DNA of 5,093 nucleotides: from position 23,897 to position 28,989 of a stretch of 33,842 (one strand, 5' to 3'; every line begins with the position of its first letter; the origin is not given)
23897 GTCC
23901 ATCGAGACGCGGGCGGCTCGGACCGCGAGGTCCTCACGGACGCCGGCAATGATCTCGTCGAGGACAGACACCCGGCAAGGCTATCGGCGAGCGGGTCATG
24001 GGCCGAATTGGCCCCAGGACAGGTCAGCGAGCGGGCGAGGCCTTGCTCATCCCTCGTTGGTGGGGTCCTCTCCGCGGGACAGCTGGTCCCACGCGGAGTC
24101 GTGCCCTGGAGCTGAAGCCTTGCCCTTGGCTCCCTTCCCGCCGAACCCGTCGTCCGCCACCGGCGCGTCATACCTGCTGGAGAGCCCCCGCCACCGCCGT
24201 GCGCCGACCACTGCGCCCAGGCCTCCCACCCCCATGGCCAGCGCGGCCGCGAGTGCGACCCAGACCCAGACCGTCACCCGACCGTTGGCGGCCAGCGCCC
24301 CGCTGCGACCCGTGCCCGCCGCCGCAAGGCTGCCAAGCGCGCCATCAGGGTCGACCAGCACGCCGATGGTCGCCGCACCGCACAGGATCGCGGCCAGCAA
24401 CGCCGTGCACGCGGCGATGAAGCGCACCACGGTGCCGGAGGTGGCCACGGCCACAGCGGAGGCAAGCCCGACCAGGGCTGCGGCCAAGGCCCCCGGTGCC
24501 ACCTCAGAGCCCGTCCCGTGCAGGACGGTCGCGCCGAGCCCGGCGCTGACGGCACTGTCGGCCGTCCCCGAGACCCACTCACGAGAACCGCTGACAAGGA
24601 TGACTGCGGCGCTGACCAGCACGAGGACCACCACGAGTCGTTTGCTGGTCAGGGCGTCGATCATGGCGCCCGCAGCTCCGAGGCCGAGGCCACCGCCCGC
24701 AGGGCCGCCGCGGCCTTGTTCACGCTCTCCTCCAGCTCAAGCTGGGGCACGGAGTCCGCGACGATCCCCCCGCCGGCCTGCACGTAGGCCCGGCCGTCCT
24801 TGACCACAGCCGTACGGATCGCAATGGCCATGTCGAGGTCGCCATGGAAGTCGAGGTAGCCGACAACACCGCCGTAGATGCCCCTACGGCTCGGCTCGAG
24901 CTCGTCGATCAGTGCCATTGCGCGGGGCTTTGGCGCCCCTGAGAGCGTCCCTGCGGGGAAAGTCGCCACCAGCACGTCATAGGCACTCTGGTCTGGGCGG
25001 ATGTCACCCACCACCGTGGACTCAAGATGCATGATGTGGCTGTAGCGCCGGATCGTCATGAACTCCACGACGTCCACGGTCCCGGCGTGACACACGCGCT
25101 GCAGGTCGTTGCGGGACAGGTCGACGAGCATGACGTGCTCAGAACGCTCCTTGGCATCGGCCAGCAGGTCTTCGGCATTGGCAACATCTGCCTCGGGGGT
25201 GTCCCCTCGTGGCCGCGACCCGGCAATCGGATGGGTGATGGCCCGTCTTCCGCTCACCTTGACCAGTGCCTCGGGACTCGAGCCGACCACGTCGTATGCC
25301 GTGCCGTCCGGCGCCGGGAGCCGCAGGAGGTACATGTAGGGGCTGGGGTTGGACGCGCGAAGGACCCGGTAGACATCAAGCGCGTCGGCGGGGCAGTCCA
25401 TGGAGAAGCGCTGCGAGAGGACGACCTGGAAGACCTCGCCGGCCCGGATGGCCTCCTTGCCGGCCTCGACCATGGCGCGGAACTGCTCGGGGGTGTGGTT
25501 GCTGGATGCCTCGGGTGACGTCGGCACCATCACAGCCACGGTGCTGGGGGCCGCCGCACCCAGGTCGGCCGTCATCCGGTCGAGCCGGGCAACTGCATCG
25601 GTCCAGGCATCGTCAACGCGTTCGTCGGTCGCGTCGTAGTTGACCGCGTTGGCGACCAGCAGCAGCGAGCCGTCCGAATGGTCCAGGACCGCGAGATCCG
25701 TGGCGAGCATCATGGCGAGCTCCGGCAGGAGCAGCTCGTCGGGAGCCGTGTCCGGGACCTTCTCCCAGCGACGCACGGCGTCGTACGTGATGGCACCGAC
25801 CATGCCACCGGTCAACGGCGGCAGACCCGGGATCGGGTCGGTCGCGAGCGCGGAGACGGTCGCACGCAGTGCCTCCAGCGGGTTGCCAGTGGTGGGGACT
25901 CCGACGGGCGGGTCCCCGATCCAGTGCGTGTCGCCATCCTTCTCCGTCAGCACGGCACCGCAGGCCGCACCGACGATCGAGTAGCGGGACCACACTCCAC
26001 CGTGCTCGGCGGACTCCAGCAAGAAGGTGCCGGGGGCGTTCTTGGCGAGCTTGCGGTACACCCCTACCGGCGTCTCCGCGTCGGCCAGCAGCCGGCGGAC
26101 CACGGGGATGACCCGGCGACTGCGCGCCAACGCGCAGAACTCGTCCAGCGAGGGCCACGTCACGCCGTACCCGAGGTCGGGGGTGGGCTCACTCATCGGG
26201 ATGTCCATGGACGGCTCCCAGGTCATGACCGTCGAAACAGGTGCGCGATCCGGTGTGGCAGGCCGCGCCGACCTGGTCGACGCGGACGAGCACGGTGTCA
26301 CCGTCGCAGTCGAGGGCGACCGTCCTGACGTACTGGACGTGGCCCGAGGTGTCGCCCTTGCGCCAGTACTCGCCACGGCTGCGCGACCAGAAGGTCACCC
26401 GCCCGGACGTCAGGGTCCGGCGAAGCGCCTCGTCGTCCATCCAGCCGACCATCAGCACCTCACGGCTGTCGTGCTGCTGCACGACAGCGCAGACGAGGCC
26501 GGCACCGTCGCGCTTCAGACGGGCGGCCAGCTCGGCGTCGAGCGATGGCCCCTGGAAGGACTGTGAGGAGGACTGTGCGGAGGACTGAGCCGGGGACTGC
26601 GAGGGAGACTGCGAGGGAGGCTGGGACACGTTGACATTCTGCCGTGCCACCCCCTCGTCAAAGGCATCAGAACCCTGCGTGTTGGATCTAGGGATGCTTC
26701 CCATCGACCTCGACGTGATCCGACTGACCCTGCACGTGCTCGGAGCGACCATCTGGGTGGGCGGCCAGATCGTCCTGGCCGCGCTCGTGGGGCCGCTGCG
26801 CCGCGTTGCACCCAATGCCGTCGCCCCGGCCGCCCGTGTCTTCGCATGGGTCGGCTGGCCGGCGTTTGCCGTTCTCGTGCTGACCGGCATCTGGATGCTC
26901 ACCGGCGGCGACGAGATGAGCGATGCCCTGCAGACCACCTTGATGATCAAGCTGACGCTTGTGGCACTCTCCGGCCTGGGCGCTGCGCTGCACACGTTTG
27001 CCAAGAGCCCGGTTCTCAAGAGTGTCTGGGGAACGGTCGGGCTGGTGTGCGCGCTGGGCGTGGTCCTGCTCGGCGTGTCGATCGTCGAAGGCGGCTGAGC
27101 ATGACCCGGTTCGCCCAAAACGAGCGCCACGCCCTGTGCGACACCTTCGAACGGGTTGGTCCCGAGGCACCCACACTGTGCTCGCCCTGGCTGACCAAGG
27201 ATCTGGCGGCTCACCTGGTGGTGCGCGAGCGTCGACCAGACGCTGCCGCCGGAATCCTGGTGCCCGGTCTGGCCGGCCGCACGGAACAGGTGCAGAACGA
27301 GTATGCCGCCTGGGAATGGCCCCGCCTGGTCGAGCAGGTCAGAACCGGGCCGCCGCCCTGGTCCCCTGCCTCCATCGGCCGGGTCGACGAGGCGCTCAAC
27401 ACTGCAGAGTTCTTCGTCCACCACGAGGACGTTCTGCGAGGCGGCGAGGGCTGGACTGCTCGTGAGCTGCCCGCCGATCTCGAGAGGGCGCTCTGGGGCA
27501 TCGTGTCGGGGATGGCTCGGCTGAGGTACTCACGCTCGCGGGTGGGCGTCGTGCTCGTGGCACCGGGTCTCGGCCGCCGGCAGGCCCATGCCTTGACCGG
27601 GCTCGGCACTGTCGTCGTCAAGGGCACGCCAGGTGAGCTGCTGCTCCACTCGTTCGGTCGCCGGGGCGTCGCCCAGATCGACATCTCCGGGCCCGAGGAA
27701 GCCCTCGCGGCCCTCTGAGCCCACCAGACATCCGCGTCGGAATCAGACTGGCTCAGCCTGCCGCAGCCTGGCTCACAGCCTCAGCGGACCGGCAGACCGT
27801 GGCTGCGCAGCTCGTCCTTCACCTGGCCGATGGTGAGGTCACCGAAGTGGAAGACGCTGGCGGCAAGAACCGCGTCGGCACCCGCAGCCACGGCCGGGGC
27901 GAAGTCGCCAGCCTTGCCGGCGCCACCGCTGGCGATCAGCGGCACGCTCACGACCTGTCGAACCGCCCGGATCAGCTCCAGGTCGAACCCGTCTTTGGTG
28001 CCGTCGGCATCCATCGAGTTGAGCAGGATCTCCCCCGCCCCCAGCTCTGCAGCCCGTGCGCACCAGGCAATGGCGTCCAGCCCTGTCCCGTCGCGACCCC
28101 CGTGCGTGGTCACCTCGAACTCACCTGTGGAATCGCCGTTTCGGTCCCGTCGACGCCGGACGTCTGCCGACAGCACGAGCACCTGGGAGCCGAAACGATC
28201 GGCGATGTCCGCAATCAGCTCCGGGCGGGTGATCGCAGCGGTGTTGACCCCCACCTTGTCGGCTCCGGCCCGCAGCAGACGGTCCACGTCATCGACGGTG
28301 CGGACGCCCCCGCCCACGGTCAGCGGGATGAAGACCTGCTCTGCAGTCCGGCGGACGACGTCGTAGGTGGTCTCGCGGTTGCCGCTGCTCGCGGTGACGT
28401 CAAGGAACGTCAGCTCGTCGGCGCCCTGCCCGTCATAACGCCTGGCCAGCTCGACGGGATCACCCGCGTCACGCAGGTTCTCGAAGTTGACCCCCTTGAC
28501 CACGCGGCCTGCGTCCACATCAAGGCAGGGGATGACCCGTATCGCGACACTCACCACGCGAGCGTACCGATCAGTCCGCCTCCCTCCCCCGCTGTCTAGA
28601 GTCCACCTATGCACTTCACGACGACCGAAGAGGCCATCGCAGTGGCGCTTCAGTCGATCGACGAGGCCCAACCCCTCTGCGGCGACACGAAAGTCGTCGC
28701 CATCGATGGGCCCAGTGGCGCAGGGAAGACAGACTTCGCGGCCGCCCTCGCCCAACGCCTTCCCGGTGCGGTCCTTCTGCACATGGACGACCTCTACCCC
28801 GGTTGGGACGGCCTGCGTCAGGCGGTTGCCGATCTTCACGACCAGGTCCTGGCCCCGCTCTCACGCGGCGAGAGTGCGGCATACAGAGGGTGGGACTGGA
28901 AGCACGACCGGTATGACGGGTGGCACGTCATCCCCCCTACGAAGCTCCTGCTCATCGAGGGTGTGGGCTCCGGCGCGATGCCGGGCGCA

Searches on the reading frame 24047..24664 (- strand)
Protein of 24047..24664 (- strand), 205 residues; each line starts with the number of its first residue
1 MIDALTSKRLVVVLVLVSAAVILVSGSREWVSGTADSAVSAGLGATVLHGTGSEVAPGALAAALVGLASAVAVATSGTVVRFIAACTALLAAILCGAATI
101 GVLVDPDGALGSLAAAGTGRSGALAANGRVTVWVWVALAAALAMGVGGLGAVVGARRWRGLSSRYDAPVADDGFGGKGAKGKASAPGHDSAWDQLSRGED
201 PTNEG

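Call 37: search_protein_families(library=pfam, proteins=[window:24047-24664:-], max_evalue=0.001)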
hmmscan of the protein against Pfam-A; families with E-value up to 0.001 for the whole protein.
window:24047-24664:- (205 aa): 1 family
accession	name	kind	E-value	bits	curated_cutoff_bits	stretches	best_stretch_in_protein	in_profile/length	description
PF09534.15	Trp_oprn_chp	-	3.7e-29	102.3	29.6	1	12-202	1-180/180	Tryptophan-associated transmembrane protein (Trp_oprn_chp)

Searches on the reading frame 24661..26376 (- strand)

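Call 37: search_protein_families(library=pfam, proteins=[window:24661-26376:-], max_evalue=0.001)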
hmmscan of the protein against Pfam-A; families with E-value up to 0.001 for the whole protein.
window:24661-26376:- (571 aa): 2 families
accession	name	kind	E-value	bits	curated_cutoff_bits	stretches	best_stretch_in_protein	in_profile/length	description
PF00425.24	Chorismate_bind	-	6e-92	308.3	27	1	297-554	3-257/257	chorismate binding enzyme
PF04715.19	Anth_synt_I_N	-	1.4e-26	93.9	23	1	99-238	1-138/140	Anthranilate synthase component I, N terminal region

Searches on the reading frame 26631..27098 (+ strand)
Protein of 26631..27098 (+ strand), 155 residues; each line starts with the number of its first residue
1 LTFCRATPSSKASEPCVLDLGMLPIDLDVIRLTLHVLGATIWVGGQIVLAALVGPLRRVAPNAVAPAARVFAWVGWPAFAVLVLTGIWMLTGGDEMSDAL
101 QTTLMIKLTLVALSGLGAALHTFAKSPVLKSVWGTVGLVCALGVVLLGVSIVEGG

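Call 37: search_protein_families(library=pfam, proteins=[window:26631-27098:+], max_evalue=0.001)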
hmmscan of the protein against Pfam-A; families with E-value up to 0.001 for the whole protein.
window:26631-27098:+ (155 aa): 1 family
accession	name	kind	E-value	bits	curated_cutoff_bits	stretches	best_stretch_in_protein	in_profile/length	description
PF05425.18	CopD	-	2.3e-05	25.1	32.1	1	67-136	3-88/105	Copper resistance protein D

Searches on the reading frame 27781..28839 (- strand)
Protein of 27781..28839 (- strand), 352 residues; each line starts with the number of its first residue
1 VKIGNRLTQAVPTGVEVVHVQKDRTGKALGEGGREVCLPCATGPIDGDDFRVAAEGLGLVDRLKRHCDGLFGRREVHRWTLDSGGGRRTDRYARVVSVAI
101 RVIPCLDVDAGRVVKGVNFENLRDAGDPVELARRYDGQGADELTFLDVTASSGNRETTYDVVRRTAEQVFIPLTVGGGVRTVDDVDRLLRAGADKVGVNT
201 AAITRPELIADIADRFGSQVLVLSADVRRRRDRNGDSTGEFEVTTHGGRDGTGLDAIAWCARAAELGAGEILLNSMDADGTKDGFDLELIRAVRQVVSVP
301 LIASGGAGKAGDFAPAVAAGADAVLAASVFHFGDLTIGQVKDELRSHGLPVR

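Call 37: search_protein_families(library=pfam, proteins=[window:27781-28839:-], max_evalue=0.001)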
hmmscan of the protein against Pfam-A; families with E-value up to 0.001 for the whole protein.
window:27781-28839:- (352 aa): 7 families
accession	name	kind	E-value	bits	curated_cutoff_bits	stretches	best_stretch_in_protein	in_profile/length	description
PF00977.27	His_biosynth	-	1.9e-79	266.7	23.6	1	101-335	1-227/228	Histidine biosynthesis protein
PF01180.27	DHO_dh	-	2e-08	34.2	27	0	287-345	227-288/291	Dihydroorotate dehydrogenase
PF03060.21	NMO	-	2.4e-08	34.2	28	1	286-330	181-225/331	Nitronate monooxygenase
PF05690.20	ThiG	-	3.4e-07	30.3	23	0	278-328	154-205/247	Thiazole biosynthesis protein ThiG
PF01207.24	Dus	-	1.7e-06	27.9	20.4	0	128-211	140-226/311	Dihydrouridine synthase (Dus)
PF00478.31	IMPDH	-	3.3e-06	26.8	25.6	0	295-330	204-239/345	IMP dehydrogenase / GMP reductase domain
PF04309.18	G3P_antiterm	-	0.00018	21.4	27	0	160-198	129-167/173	Glycerol-3-phosphate responsive antiterminator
